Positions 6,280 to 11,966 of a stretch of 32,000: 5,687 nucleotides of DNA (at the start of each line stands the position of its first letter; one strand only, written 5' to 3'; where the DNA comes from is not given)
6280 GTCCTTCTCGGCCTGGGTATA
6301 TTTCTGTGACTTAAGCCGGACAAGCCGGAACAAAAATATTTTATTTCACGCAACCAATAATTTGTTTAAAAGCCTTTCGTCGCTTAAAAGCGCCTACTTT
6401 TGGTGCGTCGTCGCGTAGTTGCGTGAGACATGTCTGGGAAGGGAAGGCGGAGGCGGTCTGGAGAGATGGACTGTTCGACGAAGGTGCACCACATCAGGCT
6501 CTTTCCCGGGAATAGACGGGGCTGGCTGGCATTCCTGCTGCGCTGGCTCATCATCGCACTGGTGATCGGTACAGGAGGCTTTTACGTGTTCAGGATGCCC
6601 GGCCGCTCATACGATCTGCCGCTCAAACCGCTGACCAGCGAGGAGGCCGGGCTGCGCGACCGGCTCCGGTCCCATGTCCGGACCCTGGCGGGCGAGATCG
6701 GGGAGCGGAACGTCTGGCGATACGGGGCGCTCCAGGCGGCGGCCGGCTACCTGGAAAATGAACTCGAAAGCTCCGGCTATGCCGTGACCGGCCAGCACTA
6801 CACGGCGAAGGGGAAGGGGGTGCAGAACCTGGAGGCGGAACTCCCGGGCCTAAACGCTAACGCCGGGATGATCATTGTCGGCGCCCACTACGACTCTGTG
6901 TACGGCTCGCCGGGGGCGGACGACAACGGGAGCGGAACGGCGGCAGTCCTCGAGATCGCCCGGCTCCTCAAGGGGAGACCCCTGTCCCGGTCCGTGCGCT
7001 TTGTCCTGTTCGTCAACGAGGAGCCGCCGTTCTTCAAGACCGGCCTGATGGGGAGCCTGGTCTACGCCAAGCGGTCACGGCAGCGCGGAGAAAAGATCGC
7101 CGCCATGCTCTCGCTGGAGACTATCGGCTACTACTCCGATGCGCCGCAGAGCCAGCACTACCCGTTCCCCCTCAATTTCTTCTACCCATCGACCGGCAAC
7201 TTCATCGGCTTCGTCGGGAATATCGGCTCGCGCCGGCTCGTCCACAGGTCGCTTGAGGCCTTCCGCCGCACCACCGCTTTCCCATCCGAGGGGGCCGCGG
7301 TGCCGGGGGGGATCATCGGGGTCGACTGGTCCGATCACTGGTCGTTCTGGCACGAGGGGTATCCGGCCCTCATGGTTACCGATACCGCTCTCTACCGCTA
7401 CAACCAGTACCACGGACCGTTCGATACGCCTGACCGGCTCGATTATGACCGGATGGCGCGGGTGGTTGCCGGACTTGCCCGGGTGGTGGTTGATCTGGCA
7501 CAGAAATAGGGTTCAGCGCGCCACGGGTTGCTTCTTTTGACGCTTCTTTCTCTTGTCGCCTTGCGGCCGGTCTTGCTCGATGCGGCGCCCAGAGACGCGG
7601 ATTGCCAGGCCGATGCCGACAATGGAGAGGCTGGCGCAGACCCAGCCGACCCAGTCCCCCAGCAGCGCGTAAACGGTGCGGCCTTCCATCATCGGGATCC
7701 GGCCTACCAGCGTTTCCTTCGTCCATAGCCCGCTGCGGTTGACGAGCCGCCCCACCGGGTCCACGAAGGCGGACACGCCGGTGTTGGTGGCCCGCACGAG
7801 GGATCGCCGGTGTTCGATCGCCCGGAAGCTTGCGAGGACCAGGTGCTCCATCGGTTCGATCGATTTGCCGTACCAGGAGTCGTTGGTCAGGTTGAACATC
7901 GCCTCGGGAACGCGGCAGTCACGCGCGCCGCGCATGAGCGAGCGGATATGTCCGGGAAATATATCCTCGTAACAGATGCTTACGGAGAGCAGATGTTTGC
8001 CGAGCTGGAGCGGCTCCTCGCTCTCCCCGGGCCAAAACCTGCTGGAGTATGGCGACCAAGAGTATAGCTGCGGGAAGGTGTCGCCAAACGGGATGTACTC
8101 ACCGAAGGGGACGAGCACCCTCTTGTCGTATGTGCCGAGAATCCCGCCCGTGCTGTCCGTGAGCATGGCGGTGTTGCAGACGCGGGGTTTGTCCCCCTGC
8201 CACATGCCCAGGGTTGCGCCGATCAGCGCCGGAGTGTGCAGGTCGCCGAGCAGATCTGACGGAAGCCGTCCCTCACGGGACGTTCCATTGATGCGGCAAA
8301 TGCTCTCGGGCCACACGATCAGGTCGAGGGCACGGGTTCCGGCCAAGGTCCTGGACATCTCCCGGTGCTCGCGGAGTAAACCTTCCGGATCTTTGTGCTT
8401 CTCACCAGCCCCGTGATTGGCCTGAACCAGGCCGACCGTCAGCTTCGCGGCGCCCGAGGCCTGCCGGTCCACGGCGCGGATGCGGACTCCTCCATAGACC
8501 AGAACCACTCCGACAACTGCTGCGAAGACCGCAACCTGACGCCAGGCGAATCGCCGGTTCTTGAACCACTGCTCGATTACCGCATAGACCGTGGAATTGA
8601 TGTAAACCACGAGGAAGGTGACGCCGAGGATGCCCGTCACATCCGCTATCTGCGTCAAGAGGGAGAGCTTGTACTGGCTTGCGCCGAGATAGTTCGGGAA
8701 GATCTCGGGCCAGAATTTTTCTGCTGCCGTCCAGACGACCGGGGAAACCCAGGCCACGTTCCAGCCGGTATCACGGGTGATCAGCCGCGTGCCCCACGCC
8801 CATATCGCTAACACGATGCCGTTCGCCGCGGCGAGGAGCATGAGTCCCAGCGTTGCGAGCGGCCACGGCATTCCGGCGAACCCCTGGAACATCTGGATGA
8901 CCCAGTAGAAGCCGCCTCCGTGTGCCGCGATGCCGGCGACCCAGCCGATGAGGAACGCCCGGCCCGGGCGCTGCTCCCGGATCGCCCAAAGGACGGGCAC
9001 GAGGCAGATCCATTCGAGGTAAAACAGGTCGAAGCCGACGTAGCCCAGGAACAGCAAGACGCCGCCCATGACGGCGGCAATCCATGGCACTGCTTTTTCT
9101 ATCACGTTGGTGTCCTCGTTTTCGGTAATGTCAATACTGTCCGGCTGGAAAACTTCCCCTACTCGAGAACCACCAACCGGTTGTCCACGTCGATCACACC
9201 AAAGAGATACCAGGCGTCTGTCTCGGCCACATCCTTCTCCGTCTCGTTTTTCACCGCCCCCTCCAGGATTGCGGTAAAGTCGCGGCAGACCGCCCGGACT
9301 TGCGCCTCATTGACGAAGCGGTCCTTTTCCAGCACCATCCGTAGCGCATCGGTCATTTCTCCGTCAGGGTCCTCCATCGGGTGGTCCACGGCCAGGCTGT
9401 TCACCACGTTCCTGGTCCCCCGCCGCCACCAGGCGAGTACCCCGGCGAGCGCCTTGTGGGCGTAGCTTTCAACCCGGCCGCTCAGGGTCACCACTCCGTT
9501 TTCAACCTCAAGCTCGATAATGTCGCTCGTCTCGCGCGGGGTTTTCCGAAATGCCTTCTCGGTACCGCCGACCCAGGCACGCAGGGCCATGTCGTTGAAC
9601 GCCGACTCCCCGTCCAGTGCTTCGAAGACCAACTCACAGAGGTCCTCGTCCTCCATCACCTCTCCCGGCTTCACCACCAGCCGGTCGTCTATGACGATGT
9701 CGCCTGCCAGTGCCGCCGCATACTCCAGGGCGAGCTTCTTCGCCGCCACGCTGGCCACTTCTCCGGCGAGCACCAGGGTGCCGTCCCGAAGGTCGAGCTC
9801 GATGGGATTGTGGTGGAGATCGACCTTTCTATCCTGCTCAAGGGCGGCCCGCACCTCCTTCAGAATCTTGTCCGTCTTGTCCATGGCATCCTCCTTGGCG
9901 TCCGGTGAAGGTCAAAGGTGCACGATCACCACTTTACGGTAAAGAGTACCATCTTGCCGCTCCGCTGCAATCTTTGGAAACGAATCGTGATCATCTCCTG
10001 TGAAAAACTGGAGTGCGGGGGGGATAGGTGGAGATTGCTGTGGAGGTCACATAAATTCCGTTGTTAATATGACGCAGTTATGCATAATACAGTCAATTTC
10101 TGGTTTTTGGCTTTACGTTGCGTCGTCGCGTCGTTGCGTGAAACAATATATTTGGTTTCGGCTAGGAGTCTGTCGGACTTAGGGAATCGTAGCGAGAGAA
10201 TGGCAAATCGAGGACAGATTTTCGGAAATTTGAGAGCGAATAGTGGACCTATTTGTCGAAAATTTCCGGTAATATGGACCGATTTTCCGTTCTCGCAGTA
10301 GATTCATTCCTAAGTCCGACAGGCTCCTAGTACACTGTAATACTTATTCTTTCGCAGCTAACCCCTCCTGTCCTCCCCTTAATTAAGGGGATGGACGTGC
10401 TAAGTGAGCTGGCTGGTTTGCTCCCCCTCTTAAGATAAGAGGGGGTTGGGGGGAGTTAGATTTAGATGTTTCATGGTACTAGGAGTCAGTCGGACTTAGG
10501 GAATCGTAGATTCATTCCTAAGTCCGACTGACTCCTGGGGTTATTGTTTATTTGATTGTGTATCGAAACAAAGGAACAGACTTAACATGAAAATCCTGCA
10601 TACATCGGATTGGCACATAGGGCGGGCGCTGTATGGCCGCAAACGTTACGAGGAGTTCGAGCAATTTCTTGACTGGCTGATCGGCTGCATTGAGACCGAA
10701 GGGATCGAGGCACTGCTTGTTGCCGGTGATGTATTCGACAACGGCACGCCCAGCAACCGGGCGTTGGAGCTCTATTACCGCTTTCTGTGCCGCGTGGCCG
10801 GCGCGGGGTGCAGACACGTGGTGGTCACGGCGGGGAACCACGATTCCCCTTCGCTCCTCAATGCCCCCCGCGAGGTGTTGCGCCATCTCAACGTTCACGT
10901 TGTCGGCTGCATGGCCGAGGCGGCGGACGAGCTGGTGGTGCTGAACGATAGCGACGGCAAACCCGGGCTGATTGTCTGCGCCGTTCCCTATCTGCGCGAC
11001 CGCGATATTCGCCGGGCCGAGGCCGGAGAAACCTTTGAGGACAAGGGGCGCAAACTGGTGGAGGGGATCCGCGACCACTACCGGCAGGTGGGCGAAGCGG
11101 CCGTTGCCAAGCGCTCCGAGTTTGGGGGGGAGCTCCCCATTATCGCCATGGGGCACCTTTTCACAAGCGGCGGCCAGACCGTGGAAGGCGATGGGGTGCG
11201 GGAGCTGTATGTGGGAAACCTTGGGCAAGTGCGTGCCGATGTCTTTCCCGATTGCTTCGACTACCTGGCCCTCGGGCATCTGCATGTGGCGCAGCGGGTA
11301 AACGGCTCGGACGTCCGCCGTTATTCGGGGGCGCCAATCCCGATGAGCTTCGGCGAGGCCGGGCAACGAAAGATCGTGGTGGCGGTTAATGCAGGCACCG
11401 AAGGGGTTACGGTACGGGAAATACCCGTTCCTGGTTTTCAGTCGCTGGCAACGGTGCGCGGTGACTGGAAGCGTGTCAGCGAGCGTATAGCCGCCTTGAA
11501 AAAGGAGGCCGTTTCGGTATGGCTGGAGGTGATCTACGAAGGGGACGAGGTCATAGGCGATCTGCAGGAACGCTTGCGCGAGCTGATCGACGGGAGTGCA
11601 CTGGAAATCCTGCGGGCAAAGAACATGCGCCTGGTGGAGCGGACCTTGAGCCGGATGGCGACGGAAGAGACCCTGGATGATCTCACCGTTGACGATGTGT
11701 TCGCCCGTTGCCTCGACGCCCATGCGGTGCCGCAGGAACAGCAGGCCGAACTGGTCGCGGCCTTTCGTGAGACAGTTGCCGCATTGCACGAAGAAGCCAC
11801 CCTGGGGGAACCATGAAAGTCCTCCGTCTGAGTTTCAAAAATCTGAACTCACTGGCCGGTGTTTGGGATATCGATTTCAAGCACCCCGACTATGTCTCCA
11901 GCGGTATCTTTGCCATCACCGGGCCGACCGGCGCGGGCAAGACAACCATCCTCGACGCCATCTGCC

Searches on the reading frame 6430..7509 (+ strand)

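Call 73: search_protein_families(library=pfam, proteins=[window:6430-7509:+], max_evalue=0.0001)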
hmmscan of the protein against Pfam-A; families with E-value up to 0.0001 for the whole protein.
window:6430-7509:+ (359 aa): 1 family
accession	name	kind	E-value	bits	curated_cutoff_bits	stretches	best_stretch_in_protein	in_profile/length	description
PF04389.22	Peptidase_M28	-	1.1e-31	110.5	21.3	1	133-351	1-191/193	Peptidase family M28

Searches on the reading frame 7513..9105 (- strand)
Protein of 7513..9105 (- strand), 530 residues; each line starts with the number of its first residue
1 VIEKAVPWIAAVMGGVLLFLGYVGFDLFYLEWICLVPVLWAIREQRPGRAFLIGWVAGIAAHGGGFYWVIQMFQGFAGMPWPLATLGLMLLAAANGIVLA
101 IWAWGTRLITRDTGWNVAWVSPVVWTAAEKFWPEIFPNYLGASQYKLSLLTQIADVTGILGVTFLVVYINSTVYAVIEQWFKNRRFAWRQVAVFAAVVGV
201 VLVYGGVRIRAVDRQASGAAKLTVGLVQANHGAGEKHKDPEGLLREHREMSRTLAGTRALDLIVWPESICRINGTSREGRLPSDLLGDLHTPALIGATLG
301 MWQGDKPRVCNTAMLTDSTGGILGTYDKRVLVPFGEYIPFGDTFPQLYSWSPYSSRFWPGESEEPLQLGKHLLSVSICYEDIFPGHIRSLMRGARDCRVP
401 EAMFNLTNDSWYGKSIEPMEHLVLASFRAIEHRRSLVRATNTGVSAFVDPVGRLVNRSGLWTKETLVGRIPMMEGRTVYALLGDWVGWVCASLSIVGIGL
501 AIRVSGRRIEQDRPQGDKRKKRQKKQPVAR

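Call 73: search_protein_families(library=pfam, proteins=[window:7513-9105:-], max_evalue=0.0001)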
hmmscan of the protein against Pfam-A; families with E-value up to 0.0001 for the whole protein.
window:7513-9105:- (530 aa): 2 families
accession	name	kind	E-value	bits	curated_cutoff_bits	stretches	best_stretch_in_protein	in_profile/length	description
PF20154.4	LNT_N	-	1.2e-29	104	27.1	1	15-171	2-158/159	Apolipoprotein N-acyltransferase N-terminal domain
PF00795.27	CN_hydrolase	-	4.7e-23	82.3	23.2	1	223-472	1-248/256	Carbon-nitrogen hydrolase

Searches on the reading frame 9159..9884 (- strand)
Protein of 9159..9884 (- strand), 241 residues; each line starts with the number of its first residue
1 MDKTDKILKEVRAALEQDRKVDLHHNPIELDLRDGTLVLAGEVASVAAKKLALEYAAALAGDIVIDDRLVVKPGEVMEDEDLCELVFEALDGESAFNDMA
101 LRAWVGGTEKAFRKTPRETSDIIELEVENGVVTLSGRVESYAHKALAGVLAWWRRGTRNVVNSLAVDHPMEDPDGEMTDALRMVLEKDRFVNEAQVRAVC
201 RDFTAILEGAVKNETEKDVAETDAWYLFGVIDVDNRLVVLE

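Call 73: search_protein_families(library=pfam, proteins=[window:9159-9884:-], max_evalue=0.0001)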
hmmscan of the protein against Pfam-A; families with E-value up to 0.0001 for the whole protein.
window:9159-9884:- (241 aa): 1 family
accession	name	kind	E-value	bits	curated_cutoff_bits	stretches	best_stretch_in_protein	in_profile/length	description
PF04972.22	BON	-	3.1e-25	88.7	27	3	120-166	21-67/69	BON domain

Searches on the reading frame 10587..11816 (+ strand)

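Call 73: search_protein_families(library=pfam, proteins=[window:10587-11816:+], max_evalue=0.0001)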
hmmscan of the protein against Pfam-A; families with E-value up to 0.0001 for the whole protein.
window:10587-11816:+ (409 aa): 2 families
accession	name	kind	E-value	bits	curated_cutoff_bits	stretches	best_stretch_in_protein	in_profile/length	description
PF12320.13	SbcD_C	-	1.4e-16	61.1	24.4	1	284-378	2-92/94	Type 5 capsule protein repressor C-terminal domain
PF00149.33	Metallophos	-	1.3e-14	55.5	21.5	1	1-234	1-190/191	Calcineurin-like phosphoesterase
